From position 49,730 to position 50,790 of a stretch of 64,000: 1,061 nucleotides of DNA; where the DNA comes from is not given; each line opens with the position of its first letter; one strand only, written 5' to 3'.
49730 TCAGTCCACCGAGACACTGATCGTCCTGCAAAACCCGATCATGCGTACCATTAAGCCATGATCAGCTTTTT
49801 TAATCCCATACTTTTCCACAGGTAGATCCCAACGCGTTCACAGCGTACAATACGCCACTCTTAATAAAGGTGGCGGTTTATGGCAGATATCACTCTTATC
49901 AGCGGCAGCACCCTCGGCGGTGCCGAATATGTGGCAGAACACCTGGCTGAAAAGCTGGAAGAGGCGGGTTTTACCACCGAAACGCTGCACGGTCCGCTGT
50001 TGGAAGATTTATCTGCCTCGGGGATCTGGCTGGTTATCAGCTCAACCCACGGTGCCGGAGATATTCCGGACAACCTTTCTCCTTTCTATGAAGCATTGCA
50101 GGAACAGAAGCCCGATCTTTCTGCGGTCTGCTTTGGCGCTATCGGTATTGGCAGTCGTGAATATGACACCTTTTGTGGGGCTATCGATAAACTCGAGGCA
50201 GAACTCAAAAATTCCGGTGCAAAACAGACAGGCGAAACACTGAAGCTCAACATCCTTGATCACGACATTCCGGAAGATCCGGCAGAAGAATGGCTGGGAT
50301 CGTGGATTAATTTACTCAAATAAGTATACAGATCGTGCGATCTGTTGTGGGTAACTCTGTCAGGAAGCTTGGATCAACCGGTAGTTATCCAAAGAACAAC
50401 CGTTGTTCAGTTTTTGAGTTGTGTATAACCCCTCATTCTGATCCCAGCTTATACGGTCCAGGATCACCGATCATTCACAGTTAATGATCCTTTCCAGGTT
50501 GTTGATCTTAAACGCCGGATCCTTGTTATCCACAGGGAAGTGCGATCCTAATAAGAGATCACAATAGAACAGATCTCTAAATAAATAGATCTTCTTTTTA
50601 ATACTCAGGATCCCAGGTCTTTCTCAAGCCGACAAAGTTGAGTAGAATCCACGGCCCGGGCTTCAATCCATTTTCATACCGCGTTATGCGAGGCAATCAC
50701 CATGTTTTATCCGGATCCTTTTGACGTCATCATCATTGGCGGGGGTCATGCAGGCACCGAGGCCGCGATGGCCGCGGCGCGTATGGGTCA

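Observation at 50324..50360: oriC R4-position DnaA box reads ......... rather than the consensus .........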

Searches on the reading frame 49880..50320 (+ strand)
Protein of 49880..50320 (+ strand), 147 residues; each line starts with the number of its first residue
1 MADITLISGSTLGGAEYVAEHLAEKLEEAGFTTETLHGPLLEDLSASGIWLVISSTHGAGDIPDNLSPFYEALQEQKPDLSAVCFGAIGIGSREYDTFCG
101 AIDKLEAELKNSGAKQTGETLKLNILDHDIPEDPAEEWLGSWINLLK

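Call 24: find_encoding_contigs(protein=window:49880-50320:+, flank=1500, max_places=10)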
Protein seq(147 aa) (147 aa): no gene with exactly this product is on record in the collection.
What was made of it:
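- The MioC allele created by the neighbouring private SNP is not on record in a 153-billion-gene index (call 24).
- Tried and rejected: Exact-protein look-up of the window's MioC (call 24).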

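Call 49: find_related_loci(query=window:49880-50320:+, collection=genome_contigs, flank=900)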
Query window:49880-50320:+ (147 aa) in genome_contigs; peptide patterns used: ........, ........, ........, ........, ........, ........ (x = any residue, [..] = any of these).
412 stretches matched a pattern; 252 encode a relative of the query (tblastn E <= 1e-3); the best 80 are kept; 80 distinct loci.
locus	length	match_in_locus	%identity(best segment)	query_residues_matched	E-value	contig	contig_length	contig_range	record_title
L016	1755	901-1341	97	1-147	2e-95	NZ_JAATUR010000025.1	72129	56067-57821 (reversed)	Escherichia coli strain SCPM-O-B-8794 25length=72129, whole genome shotgun sequence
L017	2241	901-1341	97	1-147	6e-93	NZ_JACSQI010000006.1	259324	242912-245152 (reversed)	Escherichia whittamii strain Sa2BVA5 NODE_6_length_259324_cov_8.836392, whole genome shotgun sequence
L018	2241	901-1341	94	1-147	7e-91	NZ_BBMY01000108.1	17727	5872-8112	Escherichia albertii NBRC 107761 = DSM 17582 strain NBRC 107761, whole genome shotgun sequence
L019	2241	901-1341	89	1-147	3e-85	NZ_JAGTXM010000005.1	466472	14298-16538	Citrobacter amalonaticus strain ku-bf3 scaffold_4, whole genome shotgun sequence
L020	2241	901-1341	88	1-147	9e-85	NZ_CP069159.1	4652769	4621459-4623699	Citrobacter sp. R56 chromosome, complete genome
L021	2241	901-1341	88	1-147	8e-85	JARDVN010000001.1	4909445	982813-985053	Citrobacter amalonaticus strain AUH_CA_2023_1 contig_2, whole genome shotgun sequence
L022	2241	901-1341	88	1-147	1e-84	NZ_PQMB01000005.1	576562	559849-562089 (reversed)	Citrobacter amalonaticus strain S646 scaffold5.1, whole genome shotgun sequence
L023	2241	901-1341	86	1-147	1e-83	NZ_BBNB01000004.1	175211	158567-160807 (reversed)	Citrobacter sedlakii NBRC 105722, whole genome shotgun sequence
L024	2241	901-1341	86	1-147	4e-83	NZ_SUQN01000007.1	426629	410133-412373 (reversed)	Citrobacter gillenii strain UMG736 UMG736_7, whole genome shotgun sequence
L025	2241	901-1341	85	1-147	9e-83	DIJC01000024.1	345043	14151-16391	MAG TPA_asm: Enterobacteriaceae bacterium UBA5654 UBA5654_contig_81, whole genome shotgun sequence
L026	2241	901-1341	84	1-147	4e-82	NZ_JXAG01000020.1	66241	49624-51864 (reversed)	Enterobacter sp. Bisph1 contig020, whole genome shotgun sequence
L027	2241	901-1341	86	1-147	4e-82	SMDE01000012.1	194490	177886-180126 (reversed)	Phytobacter diazotrophicus strain DSM 17806 Ga0244675_112, whole genome shotgun sequence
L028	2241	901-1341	87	1-147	3e-82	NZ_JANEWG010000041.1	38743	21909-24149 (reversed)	Citrobacter sp. Awk 4 510132-22-41, whole genome shotgun sequence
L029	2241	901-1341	85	1-147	3e-82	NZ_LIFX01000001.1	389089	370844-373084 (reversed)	Trabulsiella odontotermitis strain TbOT1.10 contig1, whole genome shotgun sequence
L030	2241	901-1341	84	1-147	2e-81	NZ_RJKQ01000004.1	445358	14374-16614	Enterobacter sp. BIGb0383 Ga0304806_104, whole genome shotgun sequence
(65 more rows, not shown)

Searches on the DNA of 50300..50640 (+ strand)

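Call 3: search_dna_similar(query=window:50300-50640:+, collection=ecoli_genomes, mode=near, max_rows=30, rows=spread)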
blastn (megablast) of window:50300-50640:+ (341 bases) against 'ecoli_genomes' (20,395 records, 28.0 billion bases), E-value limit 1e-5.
Records with a match: 5424; places in all: 5472; records where one place covers at least 80% of the query: 5392.
Genomes with a match: 5424 of 5426; with a place that covers at least 80% of the query: 5392. Places per genome that has any: lowest 1, median 1, highest 2. On chromosomes: 5472 places; on plasmids: 0.
Best place of each record, by identity: >=99% 2; 95-99% 5422.
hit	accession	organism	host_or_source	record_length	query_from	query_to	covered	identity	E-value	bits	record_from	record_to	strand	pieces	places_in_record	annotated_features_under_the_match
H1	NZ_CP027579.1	Escherichia coli strain 2013C-4282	Homo sapiens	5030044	1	341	100%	99.7%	5e-176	625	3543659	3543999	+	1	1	mioC: FMN-binding protein MioC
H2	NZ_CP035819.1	Escherichia coli strain WS3294A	Homo sapiens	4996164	1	341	100%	98.2%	1e-167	597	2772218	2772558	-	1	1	mioC: FMN-binding protein MioC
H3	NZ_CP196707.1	Escherichia coli strain EC101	Bovine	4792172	1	341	100%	98.2%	1e-167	597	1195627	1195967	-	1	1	mioC: FMN-binding protein MioC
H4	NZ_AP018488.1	Escherichia coli O157:H7 strain PV15-279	Homo sapiens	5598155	1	341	100%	97.9%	5e-166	592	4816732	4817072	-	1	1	mioC: FMN-binding protein MioC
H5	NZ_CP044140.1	Escherichia coli O157 strain AR-0430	missing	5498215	1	341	100%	97.9%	5e-166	592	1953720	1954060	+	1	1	mioC: FMN-binding protein MioC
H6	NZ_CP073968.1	Escherichia coli strain MB30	Poultry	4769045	1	341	100%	97.9%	5e-166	592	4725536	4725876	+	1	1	mioC: FMN-binding protein MioC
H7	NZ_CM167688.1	Escherichia coli strain NCCP 13914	Homo sapiens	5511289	1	341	100%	97.9%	5e-166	592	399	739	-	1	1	mioC: FMN-binding protein MioC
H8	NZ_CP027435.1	Escherichia coli strain 2014C-3599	missing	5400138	1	341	100%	97.7%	2e-164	586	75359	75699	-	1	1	mioC: FMN-binding protein MioC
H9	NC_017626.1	Escherichia coli 042 strain 042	-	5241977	1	341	100%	97.7%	2e-164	586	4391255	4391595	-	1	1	mioC: FMN-binding protein MioC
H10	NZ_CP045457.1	Escherichia coli strain ET12567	Constructed from strain GM2929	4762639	1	341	100%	97.7%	2e-164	586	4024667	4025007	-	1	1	mioC: FMN-binding protein MioC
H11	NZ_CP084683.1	Escherichia coli strain BL21(RP)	-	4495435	1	341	100%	97.7%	2e-164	586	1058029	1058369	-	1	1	mioC: FMN-binding protein MioC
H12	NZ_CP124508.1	Escherichia coli strain AVS0068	environmental: river near WWTP effluent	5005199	1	341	100%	97.7%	2e-164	586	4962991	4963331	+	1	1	mioC: FMN-binding protein MioC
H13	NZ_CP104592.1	Escherichia coli strain EC5931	Homo sapiens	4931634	1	341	100%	97.7%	2e-164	586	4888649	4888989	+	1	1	mioC: FMN-binding protein MioC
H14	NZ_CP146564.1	Escherichia coli strain B1.H1.18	Hospital Wastewater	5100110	1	341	100%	97.7%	2e-164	586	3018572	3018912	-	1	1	mioC: FMN-binding protein MioC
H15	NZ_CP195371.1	Escherichia coli strain 23AR1217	Homo sapiens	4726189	1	341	100%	97.7%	2e-164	586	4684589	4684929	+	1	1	mioC: FMN-binding protein MioC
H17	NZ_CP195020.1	Escherichia coli strain OV2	Laboratory strain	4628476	1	341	100%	97.7%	2e-164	586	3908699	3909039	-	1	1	mioC: FMN-binding protein MioC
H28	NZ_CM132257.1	Escherichia coli strain 22AR0118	Homo sapiens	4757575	1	341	100%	96.8%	2e-159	569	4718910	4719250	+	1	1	mioC: FMN-binding protein MioC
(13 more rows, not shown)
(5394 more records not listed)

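Call 5: search_dna_similar(query=window:50300-50640:+, collection=ecoli_genomes, mode=near, max_rows=25, rows=best)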
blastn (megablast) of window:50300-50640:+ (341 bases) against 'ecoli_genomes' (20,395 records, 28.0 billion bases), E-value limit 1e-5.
Records with a match: 5424; places in all: 5472; records where one place covers at least 80% of the query: 5392.
Genomes with a match: 5424 of 5426; with a place that covers at least 80% of the query: 5392. Places per genome that has any: lowest 1, median 1, highest 2. On chromosomes: 5472 places; on plasmids: 0.
Best place of each record, by identity: >=99% 2; 95-99% 5422.
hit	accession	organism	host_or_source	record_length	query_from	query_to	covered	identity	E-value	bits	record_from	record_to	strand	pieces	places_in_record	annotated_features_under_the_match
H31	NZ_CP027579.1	Escherichia coli strain 2013C-4282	Homo sapiens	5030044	1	341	100%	99.7%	5e-176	625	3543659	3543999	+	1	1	mioC: FMN-binding protein MioC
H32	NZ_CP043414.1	Escherichia coli strain EC42405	bovine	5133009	1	341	100%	99.1%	1e-172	614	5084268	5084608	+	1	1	mioC: FMN-binding protein MioC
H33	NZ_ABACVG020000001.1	Escherichia coli strain 2020CK-00188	Homo sapiens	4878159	1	341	100%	98.5%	2e-169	603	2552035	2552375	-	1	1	mioC: FMN-binding protein MioC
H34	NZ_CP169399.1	Escherichia coli strain MFDS1022581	Animal source foods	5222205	1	341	100%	98.5%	2e-169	603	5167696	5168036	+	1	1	mioC: FMN-binding protein MioC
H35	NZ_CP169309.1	Escherichia coli strain MFDS1019527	cattle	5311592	1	341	100%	98.5%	2e-169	603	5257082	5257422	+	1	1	mioC: FMN-binding protein MioC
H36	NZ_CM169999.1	Escherichia coli strain N96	Tibetan Pig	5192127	1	341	100%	98.5%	2e-169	603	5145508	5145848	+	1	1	mioC: FMN-binding protein MioC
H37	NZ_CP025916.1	Escherichia coli strain 120899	Homo sapiens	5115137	1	341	100%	98.2%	1e-167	597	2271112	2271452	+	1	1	mioC: FMN-binding protein MioC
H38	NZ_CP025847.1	Escherichia coli strain 602354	Homo sapiens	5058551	1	341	100%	98.2%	1e-167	597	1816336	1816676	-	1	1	mioC: FMN-binding protein MioC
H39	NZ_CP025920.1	Escherichia coli strain 103605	Homo sapiens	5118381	1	341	100%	98.2%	1e-167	597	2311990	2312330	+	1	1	mioC: FMN-binding protein MioC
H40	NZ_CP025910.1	Escherichia coli strain 204446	Homo sapiens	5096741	1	341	100%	98.2%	1e-167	597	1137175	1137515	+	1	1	mioC: FMN-binding protein MioC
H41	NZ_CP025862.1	Escherichia coli strain 504237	Homo sapiens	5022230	1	341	100%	98.2%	1e-167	597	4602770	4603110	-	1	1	mioC: FMN-binding protein MioC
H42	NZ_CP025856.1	Escherichia coli strain 504838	Homo sapiens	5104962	1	341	100%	98.2%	1e-167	597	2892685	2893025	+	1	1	mioC: FMN-binding protein MioC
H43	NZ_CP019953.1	Escherichia coli M8 strain M8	Mus musculus C57Bl/6J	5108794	1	341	100%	98.2%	1e-167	597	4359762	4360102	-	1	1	mioC: FMN-binding protein MioC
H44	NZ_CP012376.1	Escherichia coli strain GE3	human feces of different individuals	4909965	1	341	100%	98.2%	1e-167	597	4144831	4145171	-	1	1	mioC: FMN-binding protein MioC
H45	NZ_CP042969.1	Escherichia coli strain CFSAN061769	missing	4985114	1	341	100%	98.2%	1e-167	597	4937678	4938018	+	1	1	mioC: FMN-binding protein MioC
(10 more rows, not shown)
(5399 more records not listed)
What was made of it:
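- Checked: It is 97-99.7% identical to the origin of 5,424 complete E. coli genomes (calls 3, 5).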

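Call 6: get_annotated_region(hit=H31, flank=3000)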
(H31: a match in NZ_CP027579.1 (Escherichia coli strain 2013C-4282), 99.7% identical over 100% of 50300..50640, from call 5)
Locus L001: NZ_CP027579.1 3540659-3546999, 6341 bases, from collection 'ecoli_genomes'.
description: Escherichia coli strain 2013C-4282 chromosome, complete genome
organism: Escherichia coli strain 2013C-4282 (NCBI taxid 562)
replicon: chromosome; assembly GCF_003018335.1
host: Homo sapiens; source: stool; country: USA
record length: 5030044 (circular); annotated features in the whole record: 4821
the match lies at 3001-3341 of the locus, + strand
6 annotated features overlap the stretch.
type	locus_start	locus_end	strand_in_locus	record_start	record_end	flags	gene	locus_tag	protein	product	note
CDS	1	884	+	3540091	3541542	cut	viaA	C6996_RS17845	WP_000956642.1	ATPase RavA stimulator ViaA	-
CDS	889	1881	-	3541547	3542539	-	asnA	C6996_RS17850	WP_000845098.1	aspartate--ammonia ligase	-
CDS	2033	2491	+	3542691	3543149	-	asnC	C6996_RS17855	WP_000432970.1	transcriptional regulator AsnC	-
CDS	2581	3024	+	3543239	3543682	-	mioC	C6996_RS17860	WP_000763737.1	FMN-binding protein MioC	-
CDS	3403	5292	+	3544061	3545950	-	mnmG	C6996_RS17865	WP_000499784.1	tRNA uridine-5-carboxymethylaminomethyl(34) synthesis enzyme MnmG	-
CDS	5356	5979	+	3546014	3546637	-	rsmG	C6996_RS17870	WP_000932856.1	16S rRNA (guanine(527)-N(7))-methyltransferase RsmG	-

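Call 7: get_annotated_region(hit=H32, flank=500)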
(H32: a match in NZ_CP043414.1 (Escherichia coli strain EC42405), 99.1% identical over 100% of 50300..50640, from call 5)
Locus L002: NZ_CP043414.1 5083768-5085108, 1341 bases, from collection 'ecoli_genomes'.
description: Escherichia coli strain EC42405 chromosome, complete genome
organism: Escherichia coli strain EC42405 (NCBI taxid 562)
replicon: chromosome; assembly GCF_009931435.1
host: bovine; source: missing; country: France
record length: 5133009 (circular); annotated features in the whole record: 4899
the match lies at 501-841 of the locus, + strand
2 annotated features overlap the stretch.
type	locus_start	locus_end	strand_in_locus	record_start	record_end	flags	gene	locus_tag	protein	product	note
CDS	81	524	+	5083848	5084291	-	mioC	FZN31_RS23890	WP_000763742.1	FMN-binding protein MioC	-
CDS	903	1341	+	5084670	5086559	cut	mnmG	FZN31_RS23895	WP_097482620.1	tRNA uridine-5-carboxymethylaminomethyl(34) synthesis enzyme MnmG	-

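Call 8: get_annotated_region(hit=H33, flank=500)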
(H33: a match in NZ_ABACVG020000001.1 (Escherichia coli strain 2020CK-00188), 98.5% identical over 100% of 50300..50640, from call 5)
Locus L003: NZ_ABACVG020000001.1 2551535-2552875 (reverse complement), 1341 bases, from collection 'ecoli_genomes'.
description: Escherichia coli strain 2020CK-00188 chromosome, whole genome shotgun sequence
organism: Escherichia coli strain 2020CK-00188 (NCBI taxid 562)
replicon: chromosome; assembly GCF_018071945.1
host: Homo sapiens; source: Rectal Swab; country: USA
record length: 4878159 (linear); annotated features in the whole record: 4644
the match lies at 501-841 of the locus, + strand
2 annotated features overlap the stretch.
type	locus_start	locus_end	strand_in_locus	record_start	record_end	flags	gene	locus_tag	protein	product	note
CDS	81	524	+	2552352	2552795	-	mioC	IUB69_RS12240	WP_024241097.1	FMN-binding protein MioC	-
CDS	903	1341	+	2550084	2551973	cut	mnmG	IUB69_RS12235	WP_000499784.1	tRNA uridine-5-carboxymethylaminomethyl(34) synthesis enzyme MnmG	-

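Call 9: get_annotated_region(hit=H17, flank=500)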
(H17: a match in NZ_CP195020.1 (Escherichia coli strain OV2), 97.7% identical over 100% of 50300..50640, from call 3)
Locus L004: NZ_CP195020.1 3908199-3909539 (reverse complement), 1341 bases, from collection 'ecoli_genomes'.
description: Escherichia coli strain OV2 chromosome, complete genome
organism: Escherichia coli strain OV2 (NCBI taxid 562)
replicon: chromosome; assembly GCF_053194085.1
host: -; source: Laboratory strain; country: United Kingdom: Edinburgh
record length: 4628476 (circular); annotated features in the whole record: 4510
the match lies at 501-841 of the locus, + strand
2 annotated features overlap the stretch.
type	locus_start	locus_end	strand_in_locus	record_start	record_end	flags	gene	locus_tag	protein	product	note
CDS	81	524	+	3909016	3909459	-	mioC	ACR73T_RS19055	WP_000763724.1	FMN-binding protein MioC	-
CDS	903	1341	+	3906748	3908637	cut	mnmG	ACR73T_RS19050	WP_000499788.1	tRNA uridine-5-carboxymethylaminomethyl(34) synthesis enzyme MnmG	-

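Call 10: get_annotated_region(hit=H4, flank=500)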
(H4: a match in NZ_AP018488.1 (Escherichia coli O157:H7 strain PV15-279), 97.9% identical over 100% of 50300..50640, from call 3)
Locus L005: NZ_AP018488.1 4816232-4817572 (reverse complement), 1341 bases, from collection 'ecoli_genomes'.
description: Escherichia coli O157:H7 strain PV15-279 chromosome, complete genome
organism: Escherichia coli O157:H7 strain PV15-279 (NCBI taxid 83334)
replicon: chromosome; assembly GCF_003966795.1
host: Homo sapiens; source: -; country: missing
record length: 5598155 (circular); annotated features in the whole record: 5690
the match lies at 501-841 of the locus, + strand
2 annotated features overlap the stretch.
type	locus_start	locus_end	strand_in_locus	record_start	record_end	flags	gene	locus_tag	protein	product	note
CDS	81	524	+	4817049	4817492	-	mioC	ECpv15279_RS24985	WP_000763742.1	FMN-binding protein MioC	-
CDS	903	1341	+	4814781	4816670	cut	mnmG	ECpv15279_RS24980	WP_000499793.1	tRNA uridine-5-carboxymethylaminomethyl(34) synthesis enzyme MnmG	-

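Call 11: get_annotated_region(hit=H28, flank=500)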
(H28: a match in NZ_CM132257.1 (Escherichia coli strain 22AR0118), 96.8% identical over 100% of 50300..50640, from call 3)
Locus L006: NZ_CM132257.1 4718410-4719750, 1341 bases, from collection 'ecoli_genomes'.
description: Escherichia coli strain 22AR0118 chromosome, whole genome shotgun sequence
organism: Escherichia coli strain 22AR0118 (NCBI taxid 562)
replicon: chromosome; assembly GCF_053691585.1
host: Homo sapiens; source: urine; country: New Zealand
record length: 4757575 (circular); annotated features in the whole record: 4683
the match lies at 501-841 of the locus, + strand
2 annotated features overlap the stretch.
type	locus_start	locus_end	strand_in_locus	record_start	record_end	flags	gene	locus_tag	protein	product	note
CDS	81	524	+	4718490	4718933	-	mioC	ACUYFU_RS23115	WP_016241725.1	FMN-binding protein MioC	-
CDS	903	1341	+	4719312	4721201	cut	mnmG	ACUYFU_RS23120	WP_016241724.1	tRNA uridine-5-carboxymethylaminomethyl(34) synthesis enzyme MnmG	-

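Call 13: search_dna_similar(query=window:50324-50378:+, collection=ecoli_genomes, mode=near, max_evalue=10, max_rows=30)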
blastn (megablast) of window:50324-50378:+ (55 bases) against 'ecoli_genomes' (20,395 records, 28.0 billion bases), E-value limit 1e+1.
Records with a match: 6; places in all: 6; records where one place covers at least 80% of the query: 6.
Genomes with a match: 6 of 5426; with a place that covers at least 80% of the query: 6. Places per genome that has any: lowest 1, median 1, highest 1. On chromosomes: 6 places; on plasmids: 0.
Best place of each record, by identity: 95-99% 2; 90-95% 4.
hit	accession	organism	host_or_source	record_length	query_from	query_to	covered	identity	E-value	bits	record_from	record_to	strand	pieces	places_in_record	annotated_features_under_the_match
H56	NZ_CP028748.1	Escherichia coli strain A27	Tapirus terrestris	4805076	1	55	100%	96.4%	2e-16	92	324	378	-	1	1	none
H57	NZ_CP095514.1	Escherichia coli strain GN02323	Homo sapiens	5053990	1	54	98%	96.3%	7e-16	90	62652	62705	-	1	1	none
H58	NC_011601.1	Escherichia coli O127:H6 str. E2348/69 strain E2348/69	-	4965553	1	55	100%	94.5%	9e-15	86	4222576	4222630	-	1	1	none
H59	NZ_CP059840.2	Escherichia coli strain E2348/69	Homo sapiens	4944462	1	55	100%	94.5%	9e-15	86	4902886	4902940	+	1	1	none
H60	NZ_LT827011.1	Escherichia coli O127:H6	Homo sapiens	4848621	1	55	100%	94.5%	9e-15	86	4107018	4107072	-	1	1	none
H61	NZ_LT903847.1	Escherichia coli O127:H6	Homo sapiens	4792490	1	55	100%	94.5%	9e-15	86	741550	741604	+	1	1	none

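Call 17: get_annotated_region(hit=H56, flank=400)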
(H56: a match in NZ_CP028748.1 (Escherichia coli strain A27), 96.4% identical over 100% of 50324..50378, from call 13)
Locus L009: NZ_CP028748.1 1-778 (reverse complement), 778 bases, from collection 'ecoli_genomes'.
description: Escherichia coli strain A27 chromosome, complete genome
organism: Escherichia coli strain A27 (NCBI taxid 562)
replicon: chromosome; assembly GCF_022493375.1
host: Tapirus terrestris; source: feces; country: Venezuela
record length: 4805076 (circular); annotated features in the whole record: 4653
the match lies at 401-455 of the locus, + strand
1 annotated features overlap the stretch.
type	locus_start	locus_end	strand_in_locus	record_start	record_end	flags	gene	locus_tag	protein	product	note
CDS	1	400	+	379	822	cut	mioC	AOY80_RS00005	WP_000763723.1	FMN-binding protein MioC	-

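Call 18: get_annotated_region(hit=H57, flank=400)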
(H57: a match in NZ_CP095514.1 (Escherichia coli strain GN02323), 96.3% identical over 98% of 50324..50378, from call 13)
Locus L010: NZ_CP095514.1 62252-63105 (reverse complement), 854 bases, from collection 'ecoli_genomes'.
description: Escherichia coli strain GN02323 chromosome, complete genome
organism: Escherichia coli strain GN02323 (NCBI taxid 562)
replicon: chromosome; assembly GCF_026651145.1
host: Homo sapiens; source: blood; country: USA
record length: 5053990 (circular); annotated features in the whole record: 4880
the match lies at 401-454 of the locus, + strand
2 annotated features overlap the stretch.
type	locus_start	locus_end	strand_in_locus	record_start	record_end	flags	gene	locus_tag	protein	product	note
CDS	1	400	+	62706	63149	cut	mioC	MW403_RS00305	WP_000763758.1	FMN-binding protein MioC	-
CDS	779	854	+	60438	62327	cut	mnmG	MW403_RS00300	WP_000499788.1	tRNA uridine-5-carboxymethylaminomethyl(34) synthesis enzyme MnmG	-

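Call 19: get_annotated_region(hit=H58, flank=400)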
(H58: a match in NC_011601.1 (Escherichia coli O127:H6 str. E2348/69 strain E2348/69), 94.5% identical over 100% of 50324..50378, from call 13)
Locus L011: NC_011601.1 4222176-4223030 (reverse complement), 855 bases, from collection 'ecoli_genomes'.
description: Escherichia coli O127:H6 str. E2348/69, complete sequence
organism: Escherichia coli O127:H6 str. E2348/69 strain E2348/69 (NCBI taxid 574521)
replicon: chromosome; assembly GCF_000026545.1
host: -; source: -; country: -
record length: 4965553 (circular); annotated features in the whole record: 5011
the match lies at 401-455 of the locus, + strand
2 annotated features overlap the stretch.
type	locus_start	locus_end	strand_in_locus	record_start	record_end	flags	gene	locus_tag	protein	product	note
CDS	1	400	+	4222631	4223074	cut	mioC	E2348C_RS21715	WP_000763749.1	FMN-binding protein MioC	-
CDS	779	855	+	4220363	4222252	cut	mnmG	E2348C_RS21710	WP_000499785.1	tRNA uridine-5-carboxymethylaminomethyl(34) synthesis enzyme MnmG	-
